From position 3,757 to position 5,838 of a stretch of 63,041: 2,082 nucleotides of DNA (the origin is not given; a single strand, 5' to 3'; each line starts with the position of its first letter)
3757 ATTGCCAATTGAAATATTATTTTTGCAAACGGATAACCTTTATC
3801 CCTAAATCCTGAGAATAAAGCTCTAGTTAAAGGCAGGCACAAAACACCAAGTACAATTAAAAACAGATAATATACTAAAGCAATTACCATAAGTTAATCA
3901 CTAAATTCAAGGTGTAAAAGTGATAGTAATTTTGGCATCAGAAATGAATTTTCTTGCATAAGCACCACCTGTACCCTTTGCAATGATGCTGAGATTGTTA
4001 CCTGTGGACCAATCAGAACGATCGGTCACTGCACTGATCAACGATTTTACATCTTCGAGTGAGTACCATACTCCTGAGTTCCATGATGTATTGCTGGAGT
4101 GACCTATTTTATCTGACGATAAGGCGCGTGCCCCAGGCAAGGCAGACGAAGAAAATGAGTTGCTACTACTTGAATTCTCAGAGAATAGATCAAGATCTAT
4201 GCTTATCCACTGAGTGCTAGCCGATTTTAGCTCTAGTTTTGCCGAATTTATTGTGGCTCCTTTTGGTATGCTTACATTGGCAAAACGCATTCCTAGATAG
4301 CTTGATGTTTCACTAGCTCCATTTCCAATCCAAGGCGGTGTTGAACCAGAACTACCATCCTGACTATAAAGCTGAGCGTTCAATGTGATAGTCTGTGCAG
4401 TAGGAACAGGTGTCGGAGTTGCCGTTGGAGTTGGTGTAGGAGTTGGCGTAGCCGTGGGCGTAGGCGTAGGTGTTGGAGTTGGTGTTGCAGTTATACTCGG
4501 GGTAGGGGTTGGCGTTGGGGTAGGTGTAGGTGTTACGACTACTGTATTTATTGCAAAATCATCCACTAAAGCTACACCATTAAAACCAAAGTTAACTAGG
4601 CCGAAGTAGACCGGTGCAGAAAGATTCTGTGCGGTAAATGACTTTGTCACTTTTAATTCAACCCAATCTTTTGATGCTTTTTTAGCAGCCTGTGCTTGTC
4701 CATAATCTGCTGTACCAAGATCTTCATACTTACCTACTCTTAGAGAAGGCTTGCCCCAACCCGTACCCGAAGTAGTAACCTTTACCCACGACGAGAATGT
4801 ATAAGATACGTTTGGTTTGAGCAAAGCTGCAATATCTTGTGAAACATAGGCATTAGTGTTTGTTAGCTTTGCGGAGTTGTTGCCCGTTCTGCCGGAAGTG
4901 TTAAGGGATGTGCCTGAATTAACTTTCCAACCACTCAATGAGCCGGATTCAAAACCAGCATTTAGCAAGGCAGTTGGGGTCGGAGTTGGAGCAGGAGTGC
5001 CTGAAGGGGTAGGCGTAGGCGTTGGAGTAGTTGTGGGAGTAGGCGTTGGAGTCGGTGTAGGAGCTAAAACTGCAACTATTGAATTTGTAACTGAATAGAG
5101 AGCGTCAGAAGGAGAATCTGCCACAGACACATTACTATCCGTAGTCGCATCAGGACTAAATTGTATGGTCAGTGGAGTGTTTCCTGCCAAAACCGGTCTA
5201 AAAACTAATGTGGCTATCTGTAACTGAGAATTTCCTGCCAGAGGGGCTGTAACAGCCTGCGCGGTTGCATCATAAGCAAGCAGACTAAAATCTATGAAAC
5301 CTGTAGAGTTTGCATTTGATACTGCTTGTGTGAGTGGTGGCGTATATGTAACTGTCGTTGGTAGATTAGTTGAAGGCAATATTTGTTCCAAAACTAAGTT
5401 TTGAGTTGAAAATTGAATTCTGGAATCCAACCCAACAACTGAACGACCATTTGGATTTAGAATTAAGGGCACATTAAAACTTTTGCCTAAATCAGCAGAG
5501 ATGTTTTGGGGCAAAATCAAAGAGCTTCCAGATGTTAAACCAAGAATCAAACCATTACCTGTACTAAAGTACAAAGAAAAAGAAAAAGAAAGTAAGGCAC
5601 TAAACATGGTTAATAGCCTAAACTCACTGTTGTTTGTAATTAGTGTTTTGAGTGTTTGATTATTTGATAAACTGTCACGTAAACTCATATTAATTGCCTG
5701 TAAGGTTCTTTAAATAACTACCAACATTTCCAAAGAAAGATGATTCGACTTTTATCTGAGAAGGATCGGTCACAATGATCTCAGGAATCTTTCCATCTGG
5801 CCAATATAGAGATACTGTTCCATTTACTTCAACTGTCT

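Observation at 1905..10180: Three-gene surface operon: GH5-like/dockerin/beta-propeller giant, cohesin-like + CBM anchor protein, YYY membrane protein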

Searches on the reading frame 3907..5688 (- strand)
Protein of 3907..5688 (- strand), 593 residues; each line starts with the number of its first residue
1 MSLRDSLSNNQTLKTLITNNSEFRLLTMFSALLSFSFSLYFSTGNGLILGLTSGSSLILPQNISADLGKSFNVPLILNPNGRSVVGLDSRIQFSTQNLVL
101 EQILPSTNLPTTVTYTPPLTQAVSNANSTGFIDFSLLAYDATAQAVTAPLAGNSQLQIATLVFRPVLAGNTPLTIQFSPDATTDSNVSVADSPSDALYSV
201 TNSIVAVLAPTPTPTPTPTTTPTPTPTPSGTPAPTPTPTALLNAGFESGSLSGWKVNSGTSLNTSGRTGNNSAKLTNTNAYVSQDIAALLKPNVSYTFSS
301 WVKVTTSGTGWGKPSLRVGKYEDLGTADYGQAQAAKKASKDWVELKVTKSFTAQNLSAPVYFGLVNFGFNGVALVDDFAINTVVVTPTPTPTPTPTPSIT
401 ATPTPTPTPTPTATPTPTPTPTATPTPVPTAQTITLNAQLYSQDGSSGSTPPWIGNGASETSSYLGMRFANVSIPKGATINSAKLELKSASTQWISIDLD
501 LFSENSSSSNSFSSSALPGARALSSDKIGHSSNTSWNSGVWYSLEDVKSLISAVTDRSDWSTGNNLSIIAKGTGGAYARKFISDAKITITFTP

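Call 6: search_protein_families(library=pfam, proteins=[window:3907-5688:-], max_evalue=1)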
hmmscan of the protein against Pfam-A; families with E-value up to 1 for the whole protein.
window:3907-5688:- (593 aa): 2 families
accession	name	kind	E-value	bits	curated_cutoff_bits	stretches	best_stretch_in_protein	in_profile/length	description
PF02018.23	CBM_4_9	-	1.3e-09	39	25.9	1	241-354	4-119/136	Carbohydrate binding domain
PF05887.16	Trypan_PARP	-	0.05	14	100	1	387-434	69-116/134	Procyclic acidic repetitive protein (PARP)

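Call 7: search_protein_families(library=ncbifam, proteins=[window:3907-5688:-], max_evalue=1)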
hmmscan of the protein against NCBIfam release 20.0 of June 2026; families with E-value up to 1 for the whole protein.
window:3907-5688:- (593 aa): 9 families
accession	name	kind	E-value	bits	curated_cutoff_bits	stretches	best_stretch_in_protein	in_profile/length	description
NF037973.1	metallo_SslE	exception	8e-09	33.4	3000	2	346-432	6-91/1519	lipoprotein metalloprotease SslE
NF033186.1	internalin_K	exception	1.2e-06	27.3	1100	1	203-263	503-563/604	class 1 internalin InlK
TIGR04526.1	predic_Ig_block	subfamily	6e-06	25.5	150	2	390-439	79-132/693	putative immunoglobulin-blocking virulence protein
NF033845.1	MSCRAMM_ClfB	exception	7.7e-06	24.1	999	2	375-432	536-589/871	MSCRAMM family adhesin clumping factor ClfB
NF033675.1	NTTRR-F1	subfamily_domain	1.2e-05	25.5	70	1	241-299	6-64/155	NTTRR-F1 domain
NF052345.1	S_layer_anammox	exception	0.00024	18.6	1400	1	199-285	1271-1355/1596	Kustd1514 family S-layer glycoprotein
NF008084.0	PRK10819.1-5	equivalog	0.0088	15.9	315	2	380-431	48-100/249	TonB system transport protein TonB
NF007285.1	PRK09752.1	equivalog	0.015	13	1459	2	363-419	893-952/1250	AIDA-I family autotransporter adhesin YfaL/EhaC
NF033761.1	gliding_GltJ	equivalog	0.25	10.3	450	1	384-432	438-486/671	adventurous gliding motility protein GltJ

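Call 9: search_solved_structures(query=window:3907-5688:-, max_evalue=1, show_alignments=2)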
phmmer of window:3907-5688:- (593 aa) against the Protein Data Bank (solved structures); distinct sequences matched with E-value up to 1: 7.
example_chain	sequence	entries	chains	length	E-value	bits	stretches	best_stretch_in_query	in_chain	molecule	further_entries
8zvk_A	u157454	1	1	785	0.00014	24.1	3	386-435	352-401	AaBgIC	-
4xup_A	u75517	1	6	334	0.00045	22.4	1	240-388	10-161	Endo-1,4-beta-xylanase C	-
23px_A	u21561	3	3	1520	0.00047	22.4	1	346-432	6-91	Putative lipoprotein AcfD homolog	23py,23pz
4l3a_A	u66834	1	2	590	0.0047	19.1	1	382-432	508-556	Internalin K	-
8xmz_A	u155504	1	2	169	0.079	15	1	241-308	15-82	T9SS C-terminal target domain-containing protein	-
6u5w_A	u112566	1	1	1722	0.15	14.1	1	202-259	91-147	Fatty acid synthase subunit alpha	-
3ghp_A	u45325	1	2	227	0.2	13.7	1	373-427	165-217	Cellulosomal scaffoldin adaptor protein B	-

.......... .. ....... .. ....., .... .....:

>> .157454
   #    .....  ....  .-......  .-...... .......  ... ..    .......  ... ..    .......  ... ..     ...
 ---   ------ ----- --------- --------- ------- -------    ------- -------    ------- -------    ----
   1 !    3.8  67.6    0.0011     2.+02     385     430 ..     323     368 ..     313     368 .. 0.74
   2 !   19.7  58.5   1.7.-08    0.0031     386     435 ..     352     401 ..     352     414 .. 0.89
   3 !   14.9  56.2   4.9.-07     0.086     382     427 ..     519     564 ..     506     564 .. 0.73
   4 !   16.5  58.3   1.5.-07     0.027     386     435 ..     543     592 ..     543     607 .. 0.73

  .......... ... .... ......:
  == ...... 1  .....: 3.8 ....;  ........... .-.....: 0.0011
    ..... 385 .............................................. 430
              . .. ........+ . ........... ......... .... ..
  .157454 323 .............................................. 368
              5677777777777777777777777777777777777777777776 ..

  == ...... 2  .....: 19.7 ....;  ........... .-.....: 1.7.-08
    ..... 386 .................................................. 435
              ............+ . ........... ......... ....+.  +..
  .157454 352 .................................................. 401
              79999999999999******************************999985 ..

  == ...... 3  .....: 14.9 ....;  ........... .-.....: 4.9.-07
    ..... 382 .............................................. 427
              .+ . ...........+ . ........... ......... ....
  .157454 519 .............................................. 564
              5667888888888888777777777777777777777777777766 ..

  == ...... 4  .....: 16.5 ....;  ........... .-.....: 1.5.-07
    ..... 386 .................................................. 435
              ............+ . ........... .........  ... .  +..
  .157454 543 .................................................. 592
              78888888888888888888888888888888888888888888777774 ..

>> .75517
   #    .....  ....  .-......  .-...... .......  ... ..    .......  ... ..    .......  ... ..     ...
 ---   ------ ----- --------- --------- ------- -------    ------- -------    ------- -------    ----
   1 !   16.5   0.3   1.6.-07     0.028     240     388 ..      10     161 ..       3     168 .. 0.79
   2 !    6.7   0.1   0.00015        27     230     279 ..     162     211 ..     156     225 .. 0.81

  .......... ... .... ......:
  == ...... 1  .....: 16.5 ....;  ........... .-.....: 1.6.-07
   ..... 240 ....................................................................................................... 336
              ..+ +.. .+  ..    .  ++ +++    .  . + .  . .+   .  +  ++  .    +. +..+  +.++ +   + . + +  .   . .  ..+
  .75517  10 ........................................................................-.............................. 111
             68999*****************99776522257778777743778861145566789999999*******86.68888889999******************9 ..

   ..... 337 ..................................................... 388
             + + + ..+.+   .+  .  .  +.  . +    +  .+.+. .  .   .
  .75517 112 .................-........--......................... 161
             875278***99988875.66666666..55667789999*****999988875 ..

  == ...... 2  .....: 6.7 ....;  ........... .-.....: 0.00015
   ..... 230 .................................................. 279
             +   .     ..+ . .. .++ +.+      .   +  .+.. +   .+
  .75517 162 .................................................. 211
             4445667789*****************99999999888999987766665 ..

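Call 84: predict_structure(alignment_id=A6)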
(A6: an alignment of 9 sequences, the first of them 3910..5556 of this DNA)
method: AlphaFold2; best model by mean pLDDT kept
length: 549 residues; sequences in the alignment: 9
mean_pLDDT: 57.6   pTM: 0.36
mean pLDDT of the five models: 57.6, 57.4, 53.3, 52.1, 51.2
residues with pLDDT >= 90: 20; 70-90: 134; 50-70: 175; < 50: 220
segments of 3 or more residues with pLDDT < 50: 1-11, 95-104, 107-109, 134-157, 167-239, 263-268, 276-296, 324-329, 338-357, 359-361, 399-401, 404-406, 411-417, 464-467, 469-476, 480-482, 486-489
pLDDT, mean of each block of 10 residues (from residue 1): 27 62 83 60 70 88 64 70 81 51 48 82 73 44 33 41 54 38 36 25 32 33 34 45 67 64 47 51 38 49 72 62 49 51 37 43 51 59 78 74 50 48 83 86 75 65 50 46 49 74 75 79 70 65 91
secondary structure, 60 per line:
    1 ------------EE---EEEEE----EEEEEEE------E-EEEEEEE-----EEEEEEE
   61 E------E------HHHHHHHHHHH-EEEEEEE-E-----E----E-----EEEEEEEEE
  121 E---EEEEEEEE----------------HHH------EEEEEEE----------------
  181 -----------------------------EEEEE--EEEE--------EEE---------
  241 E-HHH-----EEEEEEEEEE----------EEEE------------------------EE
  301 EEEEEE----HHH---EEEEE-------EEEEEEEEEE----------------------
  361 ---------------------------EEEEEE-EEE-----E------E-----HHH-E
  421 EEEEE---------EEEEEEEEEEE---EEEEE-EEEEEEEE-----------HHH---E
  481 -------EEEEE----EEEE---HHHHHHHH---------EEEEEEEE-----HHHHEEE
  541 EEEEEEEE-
elements in order: E18-22 E27-33 E42-48 E54-61 H75-85 E87-93 E112-121 E125-132 E158-164 E210-214 E217-220 E229-231 E251-260 E271-274 E299-306 E317-321 E329-338 E388-393 E395-397 E420-425 E435-445 E449-453 E455-462 E488-492 E497-500 H504-511 E521-528 H534-537 E538-548

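Call 87: fold_search(model_id=the predicted structure, library=pdb)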
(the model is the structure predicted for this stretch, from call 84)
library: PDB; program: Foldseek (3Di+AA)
matches with E <= 10: 1851; with E <= 0.001: 44
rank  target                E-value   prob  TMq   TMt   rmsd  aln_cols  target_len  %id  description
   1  4xup_D                2.7e-08  1.00  0.14  0.23  22.0       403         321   15  Structure of the N-terminal CBM22-1-CBM22-2 tandem domain from Paenibacillus barcinonensis Xyn10C (released 2015-06-03)
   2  4xup_A                3.9e-08  1.00  0.14  0.23  23.3       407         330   15  Structure of the N-terminal CBM22-1-CBM22-2 tandem domain from Paenibacillus barcinonensis Xyn10C (released 2015-06-03)
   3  4xup_B                5.7e-08  1.00  0.14  0.23  24.6       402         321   14  Structure of the N-terminal CBM22-1-CBM22-2 tandem domain from Paenibacillus barcinonensis Xyn10C (released 2015-06-03)
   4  4xup_F                8.2e-08  1.00  0.15  0.24  26.8       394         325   15  Structure of the N-terminal CBM22-1-CBM22-2 tandem domain from Paenibacillus barcinonensis Xyn10C (released 2015-06-03)
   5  5lxv_C                6.9e-06  1.00  0.17  0.47  10.0       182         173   14  Crystal structure of Ruminococcus flavefaciens scaffoldin C cohesin in complex with a dockerin from an uncharacterized (released 2016-10-19)
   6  6kgf_C                9.0e-06  1.00  0.18  0.60   5.1       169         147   19  Crystal structure of CaDoc0917(R16D)-CaCohA2 complex at pH 8.2 (released 2020-07-08)
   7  5lxv_A                1.0e-05  1.00  0.17  0.47   9.8       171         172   13  Crystal structure of Ruminococcus flavefaciens scaffoldin C cohesin in complex with a dockerin from an uncharacterized (released 2016-10-19)
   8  6kgd_A                1.5e-05  1.00  0.19  0.60   5.3       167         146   18  Crystal structure of CaDoc0917(R49D)-CaCohA2 complex at pH 8.0 (released 2020-07-08)
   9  6kgc_A                1.6e-05  1.00  0.16  0.54   4.3       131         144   19  Crystal structure of CaDoc0917(R49D)-CaCohA2 complex at pH 5.4 (released 2020-07-08)
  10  6qev_B                1.6e-05  1.00  0.15  0.06  17.9       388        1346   12  EngBF DARPin Fusion 4b B6 (released 2019-11-06)
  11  6kgf_A                1.8e-05  1.00  0.18  0.61   5.2       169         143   19  Crystal structure of CaDoc0917(R16D)-CaCohA2 complex at pH 8.2 (released 2020-07-08)
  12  6kge_A                2.4e-05  1.00  0.18  0.61   5.2       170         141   19  Crystal structure of CaDoc0917(R16D)-CaCohA2 complex at pH 5.5 (released 2020-07-08)
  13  6sh9_B                2.6e-05  1.00  0.16  0.07  17.7       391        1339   12  EngBF DARPin Fusion 4b D12 (released 2019-11-06)
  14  4qaw_D                4.8e-05  1.00  0.15  0.15  17.7       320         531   12  Structure of modular Xyn30D from Paenibacillus barcinonensis (released 2014-10-08)
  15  4xup_E                5.9e-05  1.00  0.14  0.43  11.7       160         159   23  Structure of the N-terminal CBM22-1-CBM22-2 tandem domain from Paenibacillus barcinonensis Xyn10C (released 2015-06-03)
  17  4xup_C                7.2e-05  1.00  0.15  0.46  10.6       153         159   23  Structure of the N-terminal CBM22-1-CBM22-2 tandem domain from Paenibacillus barcinonensis Xyn10C (released 2015-06-03)
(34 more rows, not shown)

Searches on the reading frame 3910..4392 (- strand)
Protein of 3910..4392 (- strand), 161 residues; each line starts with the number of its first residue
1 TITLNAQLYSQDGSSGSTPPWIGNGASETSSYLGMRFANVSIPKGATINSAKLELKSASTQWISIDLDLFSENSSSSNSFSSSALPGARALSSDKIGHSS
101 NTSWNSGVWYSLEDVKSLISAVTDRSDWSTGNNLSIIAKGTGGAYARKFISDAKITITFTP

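Call 62: search_solved_structures(query=A3, max_evalue=10, show_alignments=2)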
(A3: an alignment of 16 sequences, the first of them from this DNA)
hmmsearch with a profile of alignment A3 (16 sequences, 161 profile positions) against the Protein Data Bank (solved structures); distinct sequences matched with E-value up to 10: 1.
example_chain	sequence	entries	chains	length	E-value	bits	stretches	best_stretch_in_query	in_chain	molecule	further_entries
7zph_A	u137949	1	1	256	0.00028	23.8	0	28-92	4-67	Pizza6-TNK-RSH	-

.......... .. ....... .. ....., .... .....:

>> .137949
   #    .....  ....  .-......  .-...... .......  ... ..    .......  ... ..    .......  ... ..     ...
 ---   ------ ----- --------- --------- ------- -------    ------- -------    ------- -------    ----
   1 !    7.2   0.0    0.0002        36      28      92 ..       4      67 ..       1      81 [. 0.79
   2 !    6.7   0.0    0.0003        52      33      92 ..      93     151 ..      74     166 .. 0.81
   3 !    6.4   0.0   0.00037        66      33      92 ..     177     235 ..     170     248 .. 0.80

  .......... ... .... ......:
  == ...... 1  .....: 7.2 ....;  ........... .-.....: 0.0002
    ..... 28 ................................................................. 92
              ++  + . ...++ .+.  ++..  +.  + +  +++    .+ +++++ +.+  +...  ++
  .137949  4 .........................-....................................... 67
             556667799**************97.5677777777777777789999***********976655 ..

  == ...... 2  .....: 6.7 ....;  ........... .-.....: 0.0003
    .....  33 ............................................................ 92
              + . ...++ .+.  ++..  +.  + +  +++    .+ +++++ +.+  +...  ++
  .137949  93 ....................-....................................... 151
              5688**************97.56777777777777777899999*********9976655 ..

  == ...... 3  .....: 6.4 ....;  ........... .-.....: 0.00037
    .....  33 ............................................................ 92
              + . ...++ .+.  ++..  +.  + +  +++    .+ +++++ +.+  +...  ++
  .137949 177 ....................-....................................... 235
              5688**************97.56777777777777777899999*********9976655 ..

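Call 63: search_protein_families(library=pfam, alignment_id=A3, max_evalue=1)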
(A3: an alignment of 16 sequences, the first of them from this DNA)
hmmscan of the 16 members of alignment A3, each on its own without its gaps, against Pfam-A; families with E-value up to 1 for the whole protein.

A. member 1, seq(161 aa): 0 families

B. families by the number of members that match (of 16 scanned): 6 families
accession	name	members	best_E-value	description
PF24517.2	CBM96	1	0.0022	Carbohydrate-binding module family 96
PF11824.13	DUF3344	1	0.011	Protein of unknown function (DUF3344)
PF20009.4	GEVED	1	0.042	GEVED domain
PF21096.2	RecA_C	1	0.065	RecA C-terminal domain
PF09270.16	BTD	1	0.24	Beta-trefoil DNA-binding domain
PF19604.4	DUF6109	1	0.3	Family of unknown function (DUF6109)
